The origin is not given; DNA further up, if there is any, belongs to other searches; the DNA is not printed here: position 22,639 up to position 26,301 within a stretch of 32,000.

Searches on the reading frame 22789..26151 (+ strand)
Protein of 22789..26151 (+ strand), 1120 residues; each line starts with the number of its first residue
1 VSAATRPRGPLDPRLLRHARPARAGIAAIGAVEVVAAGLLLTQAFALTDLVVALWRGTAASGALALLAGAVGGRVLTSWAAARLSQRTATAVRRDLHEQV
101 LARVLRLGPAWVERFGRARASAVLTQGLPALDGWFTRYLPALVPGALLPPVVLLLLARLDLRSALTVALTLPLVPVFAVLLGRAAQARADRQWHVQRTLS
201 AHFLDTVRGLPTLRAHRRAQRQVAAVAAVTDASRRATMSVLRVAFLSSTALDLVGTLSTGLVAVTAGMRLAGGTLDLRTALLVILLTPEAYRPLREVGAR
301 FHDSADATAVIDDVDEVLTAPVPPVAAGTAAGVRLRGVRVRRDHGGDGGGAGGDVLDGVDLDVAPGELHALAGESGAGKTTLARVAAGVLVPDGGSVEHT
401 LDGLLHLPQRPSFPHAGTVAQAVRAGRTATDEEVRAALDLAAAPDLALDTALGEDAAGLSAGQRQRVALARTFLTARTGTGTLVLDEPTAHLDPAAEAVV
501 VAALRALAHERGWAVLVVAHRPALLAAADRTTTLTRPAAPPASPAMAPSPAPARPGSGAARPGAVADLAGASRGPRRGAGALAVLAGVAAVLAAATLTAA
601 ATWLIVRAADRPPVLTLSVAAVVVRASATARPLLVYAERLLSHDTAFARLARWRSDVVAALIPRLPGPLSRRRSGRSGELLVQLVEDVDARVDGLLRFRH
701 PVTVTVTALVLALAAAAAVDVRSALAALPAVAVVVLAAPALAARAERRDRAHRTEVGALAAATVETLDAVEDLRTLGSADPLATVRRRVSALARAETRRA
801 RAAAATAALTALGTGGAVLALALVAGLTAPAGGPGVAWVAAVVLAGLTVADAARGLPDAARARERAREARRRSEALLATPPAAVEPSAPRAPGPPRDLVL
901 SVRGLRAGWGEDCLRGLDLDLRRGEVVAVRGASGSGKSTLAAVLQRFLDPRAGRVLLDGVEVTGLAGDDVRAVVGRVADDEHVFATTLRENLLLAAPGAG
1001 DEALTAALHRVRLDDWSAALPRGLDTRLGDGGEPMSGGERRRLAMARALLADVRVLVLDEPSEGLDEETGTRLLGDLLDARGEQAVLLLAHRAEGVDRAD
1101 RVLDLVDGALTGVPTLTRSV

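Call 13: search_protein_families(library=pfam, proteins=[window:22789-26151:+])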
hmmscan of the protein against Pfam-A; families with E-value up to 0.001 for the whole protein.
window:22789-26151:+ (1120 aa): 12 families
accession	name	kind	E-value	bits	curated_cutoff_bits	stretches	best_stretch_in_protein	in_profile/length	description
PF00005.33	ABC_tran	-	2e-47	161.7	25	2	914-1062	1-136/137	ABC transporter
PF00664.28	ABC_membrane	-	2.1e-21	77.3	28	1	63-284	43-264/274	ABC transporter transmembrane region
PF13304.12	AAA_21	-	8.6e-08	33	27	0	455-525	234-303/304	AAA domain, putative AbiEii toxin, Type IV TA system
PF13555.12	AAA_29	-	2.7e-07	30.7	27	0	919-950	17-48/61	P-loop containing region of AAA domain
PF02463.25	SMC_N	-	3.3e-06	27.1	40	0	459-535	137-212/220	RecF/RecN/SMC N terminal domain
PF13191.12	AAA_16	-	1.8e-05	25.8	32.6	1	923-1081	23-159/167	AAA ATPase domain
PF13481.12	AAA_25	-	1.9e-05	24.8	27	0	921-1010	30-133/195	AAA domain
PF06414.18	Zeta_toxin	-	2.4e-05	24.3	22.3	0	371-403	21-53/199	Zeta toxin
PF01583.26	APS_kinase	-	3.9e-05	24.1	21.1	0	924-972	2-43/152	Adenylylsulphate kinase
PF05729.18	NACHT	-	0.00024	21.4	26.7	0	926-945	2-21/167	NACHT domain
PF13401.12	AAA_22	-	0.00033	21.4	27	0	925-969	6-33/130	AAA domain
PF03193.22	RsgA_GTPase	-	0.00086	19.6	30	0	921-946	104-128/174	RsgA GTPase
